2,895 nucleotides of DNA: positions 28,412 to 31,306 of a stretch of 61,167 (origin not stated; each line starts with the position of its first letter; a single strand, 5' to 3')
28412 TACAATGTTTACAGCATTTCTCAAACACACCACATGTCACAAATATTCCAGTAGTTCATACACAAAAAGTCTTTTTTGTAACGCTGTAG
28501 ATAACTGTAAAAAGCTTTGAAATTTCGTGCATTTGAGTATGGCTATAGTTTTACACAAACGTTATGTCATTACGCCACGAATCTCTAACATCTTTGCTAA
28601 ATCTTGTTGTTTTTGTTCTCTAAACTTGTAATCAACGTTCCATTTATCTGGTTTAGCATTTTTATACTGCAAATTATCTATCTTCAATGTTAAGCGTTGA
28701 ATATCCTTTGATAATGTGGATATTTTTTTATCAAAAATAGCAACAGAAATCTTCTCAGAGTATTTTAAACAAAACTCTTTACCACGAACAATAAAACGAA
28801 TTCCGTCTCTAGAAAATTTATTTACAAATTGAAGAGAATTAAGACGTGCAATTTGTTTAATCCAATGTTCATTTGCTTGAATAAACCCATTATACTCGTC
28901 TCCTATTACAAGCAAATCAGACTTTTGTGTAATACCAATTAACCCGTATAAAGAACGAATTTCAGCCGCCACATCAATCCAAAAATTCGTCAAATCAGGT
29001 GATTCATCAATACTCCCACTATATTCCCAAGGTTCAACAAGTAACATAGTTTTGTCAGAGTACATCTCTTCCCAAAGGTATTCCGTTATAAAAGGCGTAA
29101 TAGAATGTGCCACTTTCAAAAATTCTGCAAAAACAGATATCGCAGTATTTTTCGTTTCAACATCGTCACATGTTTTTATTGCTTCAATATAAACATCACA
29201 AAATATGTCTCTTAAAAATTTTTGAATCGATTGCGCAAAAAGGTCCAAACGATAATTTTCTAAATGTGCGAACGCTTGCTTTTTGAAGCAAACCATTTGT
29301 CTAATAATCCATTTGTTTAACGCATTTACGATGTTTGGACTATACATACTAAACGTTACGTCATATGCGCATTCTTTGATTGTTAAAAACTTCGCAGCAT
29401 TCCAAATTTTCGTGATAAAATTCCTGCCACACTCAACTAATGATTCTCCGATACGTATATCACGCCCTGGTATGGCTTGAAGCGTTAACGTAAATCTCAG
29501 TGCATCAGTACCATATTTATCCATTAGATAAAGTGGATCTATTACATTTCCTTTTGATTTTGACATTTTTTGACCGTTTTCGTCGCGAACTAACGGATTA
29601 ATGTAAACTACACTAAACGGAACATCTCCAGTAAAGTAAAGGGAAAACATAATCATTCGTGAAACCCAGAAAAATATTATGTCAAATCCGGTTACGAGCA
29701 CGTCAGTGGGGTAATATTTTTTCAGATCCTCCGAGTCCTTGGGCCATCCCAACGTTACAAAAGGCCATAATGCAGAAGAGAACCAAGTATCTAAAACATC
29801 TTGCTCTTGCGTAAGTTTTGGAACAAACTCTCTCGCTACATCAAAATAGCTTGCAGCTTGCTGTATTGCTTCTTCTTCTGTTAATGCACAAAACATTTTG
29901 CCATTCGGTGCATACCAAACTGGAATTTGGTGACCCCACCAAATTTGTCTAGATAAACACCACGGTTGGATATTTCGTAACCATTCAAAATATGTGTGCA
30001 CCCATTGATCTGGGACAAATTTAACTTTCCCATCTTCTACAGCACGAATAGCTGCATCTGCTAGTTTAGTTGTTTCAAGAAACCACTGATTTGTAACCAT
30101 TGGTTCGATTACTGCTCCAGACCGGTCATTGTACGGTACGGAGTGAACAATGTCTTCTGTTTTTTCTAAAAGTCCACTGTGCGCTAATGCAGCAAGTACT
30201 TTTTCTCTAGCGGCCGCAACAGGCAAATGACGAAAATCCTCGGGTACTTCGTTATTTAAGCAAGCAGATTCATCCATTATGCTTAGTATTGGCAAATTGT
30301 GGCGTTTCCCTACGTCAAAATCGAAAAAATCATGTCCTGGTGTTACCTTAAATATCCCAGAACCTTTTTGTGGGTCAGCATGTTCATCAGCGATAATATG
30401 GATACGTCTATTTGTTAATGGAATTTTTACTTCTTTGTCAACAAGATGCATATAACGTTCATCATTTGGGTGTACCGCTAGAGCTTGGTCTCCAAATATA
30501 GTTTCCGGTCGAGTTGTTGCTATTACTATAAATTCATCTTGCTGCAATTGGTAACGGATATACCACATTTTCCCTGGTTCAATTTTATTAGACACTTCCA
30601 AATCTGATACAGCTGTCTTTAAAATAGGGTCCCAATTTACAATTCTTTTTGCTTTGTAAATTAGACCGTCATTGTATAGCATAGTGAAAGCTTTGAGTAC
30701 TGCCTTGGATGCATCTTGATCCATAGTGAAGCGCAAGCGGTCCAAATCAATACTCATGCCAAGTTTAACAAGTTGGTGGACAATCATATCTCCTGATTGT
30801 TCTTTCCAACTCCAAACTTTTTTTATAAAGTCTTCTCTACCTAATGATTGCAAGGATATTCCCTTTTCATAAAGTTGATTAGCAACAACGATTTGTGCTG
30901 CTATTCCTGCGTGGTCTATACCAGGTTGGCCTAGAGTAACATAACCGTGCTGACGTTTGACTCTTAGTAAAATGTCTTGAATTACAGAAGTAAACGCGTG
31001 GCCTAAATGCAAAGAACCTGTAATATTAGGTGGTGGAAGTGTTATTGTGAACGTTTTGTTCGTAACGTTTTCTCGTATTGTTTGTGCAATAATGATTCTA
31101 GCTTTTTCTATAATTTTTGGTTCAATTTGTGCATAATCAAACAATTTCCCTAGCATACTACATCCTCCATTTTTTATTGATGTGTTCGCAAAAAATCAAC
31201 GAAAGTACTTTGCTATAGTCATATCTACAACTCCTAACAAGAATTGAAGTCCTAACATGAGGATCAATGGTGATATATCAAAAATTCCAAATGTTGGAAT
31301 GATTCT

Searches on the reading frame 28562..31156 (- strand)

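Call 78: search_protein_families(library=pfam, proteins=[window:28562-31156:-], max_evalue=0.00001)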
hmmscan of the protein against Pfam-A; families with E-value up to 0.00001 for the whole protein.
window:28562-31156:- (864 aa): 3 families
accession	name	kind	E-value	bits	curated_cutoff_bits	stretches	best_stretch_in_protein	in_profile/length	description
PF00133.28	tRNA-synt_1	-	8.2e-131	437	22.7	1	29-569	18-413/414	tRNA synthetases class I (I, L, M and V)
PF08264.19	Anticodon_1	-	3.6e-19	69.5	25.1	1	614-747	1-143/148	Anticodon-binding domain of tRNA ligase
PF09334.17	tRNA-synt_1g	-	8.3e-18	64.7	20.1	0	37-188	2-135/391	tRNA synthetases class I (M)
